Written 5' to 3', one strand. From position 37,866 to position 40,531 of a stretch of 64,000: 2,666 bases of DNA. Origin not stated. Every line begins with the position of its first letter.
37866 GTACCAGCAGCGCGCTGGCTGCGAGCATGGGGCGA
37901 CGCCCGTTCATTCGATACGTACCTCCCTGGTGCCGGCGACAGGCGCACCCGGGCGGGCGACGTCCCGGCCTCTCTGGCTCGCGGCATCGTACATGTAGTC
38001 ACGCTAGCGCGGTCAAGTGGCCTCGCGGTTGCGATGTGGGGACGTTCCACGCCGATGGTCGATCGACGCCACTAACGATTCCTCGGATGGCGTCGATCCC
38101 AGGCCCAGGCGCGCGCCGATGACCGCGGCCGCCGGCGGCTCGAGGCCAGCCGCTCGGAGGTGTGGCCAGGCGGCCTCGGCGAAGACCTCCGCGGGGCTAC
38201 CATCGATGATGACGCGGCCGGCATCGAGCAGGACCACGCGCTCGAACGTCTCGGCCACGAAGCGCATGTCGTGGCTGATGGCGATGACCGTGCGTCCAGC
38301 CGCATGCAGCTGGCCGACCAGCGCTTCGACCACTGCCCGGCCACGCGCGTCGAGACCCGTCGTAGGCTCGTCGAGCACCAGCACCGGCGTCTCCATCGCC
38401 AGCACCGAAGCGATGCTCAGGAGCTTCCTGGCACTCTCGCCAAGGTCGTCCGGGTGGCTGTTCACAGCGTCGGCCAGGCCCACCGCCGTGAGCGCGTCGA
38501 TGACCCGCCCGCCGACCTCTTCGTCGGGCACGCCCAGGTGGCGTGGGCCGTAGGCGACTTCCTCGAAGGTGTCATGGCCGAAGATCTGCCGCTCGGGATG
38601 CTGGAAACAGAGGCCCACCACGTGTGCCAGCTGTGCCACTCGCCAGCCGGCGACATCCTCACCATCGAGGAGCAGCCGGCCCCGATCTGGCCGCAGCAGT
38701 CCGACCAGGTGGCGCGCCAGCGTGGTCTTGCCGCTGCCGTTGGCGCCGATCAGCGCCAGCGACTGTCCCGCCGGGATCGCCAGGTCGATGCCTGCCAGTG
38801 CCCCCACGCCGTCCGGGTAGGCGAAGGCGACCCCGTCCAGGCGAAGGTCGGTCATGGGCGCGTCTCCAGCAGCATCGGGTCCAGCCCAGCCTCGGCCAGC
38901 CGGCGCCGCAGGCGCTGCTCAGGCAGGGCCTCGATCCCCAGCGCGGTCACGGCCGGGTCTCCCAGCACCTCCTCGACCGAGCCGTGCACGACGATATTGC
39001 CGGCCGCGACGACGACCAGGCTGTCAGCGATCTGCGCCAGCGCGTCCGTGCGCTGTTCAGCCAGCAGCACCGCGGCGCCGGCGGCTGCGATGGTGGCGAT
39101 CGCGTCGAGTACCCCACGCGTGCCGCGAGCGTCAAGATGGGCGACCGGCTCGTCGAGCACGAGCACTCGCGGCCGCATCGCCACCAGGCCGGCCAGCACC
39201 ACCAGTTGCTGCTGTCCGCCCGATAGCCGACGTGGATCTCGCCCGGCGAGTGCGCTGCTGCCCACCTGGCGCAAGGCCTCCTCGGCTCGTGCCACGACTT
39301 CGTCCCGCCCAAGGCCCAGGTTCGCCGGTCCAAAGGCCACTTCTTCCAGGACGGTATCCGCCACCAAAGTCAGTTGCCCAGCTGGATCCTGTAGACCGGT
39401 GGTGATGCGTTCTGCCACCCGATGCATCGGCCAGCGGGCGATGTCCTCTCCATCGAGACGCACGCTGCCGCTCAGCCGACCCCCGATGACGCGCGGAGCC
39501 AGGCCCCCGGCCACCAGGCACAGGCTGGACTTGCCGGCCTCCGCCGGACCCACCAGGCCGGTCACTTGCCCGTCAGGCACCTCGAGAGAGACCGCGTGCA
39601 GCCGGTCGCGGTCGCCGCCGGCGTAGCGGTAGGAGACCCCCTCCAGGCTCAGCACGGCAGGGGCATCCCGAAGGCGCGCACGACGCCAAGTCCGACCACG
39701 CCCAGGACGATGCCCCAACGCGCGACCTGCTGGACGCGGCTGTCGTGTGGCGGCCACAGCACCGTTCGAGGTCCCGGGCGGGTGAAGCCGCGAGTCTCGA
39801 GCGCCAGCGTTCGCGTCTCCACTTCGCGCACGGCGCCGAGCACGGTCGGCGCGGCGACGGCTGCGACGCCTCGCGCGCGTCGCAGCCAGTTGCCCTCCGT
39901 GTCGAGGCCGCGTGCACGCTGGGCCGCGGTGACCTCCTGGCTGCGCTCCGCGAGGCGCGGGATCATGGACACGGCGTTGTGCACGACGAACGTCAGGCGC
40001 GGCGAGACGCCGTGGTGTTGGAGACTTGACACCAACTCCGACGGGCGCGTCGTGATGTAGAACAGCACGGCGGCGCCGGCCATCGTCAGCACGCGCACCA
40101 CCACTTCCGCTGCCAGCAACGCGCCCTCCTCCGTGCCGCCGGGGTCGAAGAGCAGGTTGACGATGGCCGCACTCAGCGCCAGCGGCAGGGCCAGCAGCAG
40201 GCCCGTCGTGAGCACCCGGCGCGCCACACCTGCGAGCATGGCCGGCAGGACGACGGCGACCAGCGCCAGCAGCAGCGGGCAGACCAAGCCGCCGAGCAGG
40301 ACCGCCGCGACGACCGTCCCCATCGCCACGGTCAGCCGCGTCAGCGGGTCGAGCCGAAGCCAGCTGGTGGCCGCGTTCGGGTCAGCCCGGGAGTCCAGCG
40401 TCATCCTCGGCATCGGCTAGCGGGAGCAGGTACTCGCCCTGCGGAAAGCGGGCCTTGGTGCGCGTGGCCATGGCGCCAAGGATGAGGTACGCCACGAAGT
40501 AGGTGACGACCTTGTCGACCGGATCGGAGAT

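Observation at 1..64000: Unusually high density of frame disruptions across otherwise intact, conserved genes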

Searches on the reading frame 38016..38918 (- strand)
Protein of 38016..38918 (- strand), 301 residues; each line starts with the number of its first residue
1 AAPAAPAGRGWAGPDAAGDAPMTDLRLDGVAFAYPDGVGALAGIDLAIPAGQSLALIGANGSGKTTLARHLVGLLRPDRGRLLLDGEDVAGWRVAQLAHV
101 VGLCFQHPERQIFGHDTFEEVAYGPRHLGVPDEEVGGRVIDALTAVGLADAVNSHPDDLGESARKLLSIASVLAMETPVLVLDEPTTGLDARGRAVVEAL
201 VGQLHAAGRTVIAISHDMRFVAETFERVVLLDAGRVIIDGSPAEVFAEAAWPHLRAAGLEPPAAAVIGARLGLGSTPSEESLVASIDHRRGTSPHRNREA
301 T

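Call 17: search_protein_families(library=pfam, proteins=[window:38016-38918:-], max_evalue=0.01)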
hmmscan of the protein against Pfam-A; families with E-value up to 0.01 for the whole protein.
window:38016-38918:- (301 aa): 10 families
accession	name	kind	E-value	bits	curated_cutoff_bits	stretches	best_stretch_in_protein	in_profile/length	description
PF00005.33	ABC_tran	-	9.7e-25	88.2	25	1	42-187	2-137/137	ABC transporter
PF13304.12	AAA_21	-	4e-08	34.1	27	0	55-76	3-24/304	AAA domain, putative AbiEii toxin, Type IV TA system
PF13191.12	AAA_16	-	2.9e-05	25.1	32.6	1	50-206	23-161/167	AAA ATPase domain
PF02463.25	SMC_N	-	0.0013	18.7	40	0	54-68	27-41/220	RecF/RecN/SMC N terminal domain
PF13401.12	AAA_22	-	0.0026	18.5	27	1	52-77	6-31/130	AAA domain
PF01078.27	Mg_chelatase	-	0.0029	17.5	20.3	1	44-79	15-50/207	Magnesium chelatase, subunit ChlI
PF05729.18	NACHT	-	0.0033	17.7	26.7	1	54-76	3-25/167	NACHT domain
PF13238.12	AAA_18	-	0.0056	17.6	29.4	0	56-75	3-22/128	AAA domain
PF13481.12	AAA_25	-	0.007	16.5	27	0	47-72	29-54/195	AAA domain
PF13671.12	AAA_33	-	0.0079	16.9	27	0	55-73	3-21/143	AAA domain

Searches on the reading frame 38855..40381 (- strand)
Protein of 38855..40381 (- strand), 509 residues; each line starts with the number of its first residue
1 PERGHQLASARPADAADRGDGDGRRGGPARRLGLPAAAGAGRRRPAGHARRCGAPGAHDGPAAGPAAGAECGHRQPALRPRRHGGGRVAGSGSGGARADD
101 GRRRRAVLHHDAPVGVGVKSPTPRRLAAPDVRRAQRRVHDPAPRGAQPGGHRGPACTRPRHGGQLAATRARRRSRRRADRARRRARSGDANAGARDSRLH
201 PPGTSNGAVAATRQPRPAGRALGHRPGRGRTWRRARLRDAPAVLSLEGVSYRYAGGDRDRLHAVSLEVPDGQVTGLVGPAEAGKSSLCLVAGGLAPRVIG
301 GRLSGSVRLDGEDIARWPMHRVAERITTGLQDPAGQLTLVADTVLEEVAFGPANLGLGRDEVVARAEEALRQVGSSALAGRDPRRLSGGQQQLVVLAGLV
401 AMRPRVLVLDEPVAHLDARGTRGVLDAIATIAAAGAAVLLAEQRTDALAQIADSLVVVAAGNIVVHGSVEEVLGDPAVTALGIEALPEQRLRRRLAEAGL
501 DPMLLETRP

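Call 17: search_protein_families(library=pfam, proteins=[window:38855-40381:-], max_evalue=0.01)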
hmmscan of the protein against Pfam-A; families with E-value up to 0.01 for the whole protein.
window:38855-40381:- (509 aa): 1 family
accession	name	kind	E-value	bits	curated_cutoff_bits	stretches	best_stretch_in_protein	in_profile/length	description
PF00005.33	ABC_tran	-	6.5e-20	72.6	25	1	261-414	1-137/137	ABC transporter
